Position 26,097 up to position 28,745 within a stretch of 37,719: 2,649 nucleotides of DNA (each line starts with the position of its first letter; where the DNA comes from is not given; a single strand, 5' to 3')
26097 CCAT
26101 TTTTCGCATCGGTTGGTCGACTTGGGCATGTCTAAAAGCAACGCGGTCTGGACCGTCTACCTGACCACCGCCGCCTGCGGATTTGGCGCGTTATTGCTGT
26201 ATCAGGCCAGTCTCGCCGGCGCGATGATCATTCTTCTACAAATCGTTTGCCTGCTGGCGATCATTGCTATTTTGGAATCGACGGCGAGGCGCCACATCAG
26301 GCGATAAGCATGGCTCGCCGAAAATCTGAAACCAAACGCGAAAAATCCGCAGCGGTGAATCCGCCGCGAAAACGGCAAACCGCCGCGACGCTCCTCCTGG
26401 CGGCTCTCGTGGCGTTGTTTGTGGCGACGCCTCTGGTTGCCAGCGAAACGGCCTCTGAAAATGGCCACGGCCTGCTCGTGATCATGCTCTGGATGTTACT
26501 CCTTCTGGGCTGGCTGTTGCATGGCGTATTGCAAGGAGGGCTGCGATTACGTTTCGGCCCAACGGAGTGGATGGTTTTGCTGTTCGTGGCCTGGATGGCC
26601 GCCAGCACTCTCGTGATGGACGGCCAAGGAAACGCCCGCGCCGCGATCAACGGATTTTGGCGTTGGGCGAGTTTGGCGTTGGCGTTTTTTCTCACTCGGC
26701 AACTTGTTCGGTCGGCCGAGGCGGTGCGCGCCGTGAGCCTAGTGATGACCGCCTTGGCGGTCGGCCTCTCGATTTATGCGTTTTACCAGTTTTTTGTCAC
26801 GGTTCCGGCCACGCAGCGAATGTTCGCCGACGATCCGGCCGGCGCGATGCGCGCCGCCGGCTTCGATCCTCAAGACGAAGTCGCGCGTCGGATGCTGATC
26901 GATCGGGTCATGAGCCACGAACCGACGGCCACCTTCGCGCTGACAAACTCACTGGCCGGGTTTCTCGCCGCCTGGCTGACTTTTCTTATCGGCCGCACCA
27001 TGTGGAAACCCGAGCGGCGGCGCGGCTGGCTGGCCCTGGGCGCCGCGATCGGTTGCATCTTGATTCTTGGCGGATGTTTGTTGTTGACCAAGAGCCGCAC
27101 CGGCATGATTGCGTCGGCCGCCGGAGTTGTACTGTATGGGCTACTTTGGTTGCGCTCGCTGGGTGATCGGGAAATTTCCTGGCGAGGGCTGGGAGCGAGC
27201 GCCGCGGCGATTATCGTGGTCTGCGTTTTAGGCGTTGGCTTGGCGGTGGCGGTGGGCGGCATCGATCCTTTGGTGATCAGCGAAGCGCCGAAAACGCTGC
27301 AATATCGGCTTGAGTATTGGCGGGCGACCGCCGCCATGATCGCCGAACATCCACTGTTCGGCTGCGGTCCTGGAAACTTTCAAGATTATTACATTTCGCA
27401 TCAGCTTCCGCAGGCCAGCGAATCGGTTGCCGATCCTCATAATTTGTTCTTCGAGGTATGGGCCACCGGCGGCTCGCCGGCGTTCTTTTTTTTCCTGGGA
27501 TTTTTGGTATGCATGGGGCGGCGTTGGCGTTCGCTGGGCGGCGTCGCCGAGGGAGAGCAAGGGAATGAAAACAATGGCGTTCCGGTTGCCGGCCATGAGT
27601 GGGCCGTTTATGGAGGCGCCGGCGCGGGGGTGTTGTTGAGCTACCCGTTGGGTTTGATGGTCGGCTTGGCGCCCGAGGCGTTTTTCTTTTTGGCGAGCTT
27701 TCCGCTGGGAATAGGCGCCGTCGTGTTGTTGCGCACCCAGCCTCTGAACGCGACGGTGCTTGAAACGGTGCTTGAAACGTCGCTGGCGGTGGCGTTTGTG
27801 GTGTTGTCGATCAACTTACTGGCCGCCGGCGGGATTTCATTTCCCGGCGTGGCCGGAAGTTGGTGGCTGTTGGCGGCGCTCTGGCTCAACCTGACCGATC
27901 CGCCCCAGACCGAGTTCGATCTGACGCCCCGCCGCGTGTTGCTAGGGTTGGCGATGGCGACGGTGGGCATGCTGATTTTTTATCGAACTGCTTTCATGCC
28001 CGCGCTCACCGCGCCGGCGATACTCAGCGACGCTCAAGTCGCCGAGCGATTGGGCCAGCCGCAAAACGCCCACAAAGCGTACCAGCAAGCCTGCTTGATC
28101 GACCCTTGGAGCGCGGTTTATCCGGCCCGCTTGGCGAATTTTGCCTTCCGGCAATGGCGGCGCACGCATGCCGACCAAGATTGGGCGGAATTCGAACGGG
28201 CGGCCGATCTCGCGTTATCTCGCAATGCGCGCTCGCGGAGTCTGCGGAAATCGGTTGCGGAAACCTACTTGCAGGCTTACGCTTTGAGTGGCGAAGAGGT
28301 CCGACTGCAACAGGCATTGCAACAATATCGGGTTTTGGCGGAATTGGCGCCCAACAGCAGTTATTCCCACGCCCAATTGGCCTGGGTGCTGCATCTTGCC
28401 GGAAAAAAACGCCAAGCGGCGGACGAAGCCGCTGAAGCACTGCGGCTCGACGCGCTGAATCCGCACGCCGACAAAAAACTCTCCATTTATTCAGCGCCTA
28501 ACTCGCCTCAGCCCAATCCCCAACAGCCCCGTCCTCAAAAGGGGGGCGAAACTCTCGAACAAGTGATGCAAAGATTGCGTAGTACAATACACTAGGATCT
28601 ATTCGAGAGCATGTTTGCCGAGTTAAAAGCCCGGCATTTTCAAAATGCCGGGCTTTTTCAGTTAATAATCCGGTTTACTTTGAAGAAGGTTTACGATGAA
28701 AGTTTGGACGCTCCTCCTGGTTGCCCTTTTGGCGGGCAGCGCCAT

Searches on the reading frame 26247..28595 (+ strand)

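Call 86: search_protein_families(library=pfam, proteins=[window:26247-28595:+])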
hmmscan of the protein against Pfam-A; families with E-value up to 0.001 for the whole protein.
window:26247-28595:+ (782 aa): 2 families
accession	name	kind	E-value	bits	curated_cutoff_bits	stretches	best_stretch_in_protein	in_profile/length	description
PF04932.20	Wzy_C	-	1.2e-25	90.5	31.7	1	271-417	3-149/149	O-Antigen ligase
PF07719.23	TPR_2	-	0.00038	20.8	27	0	596-620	8-32/34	Tetratricopeptide repeat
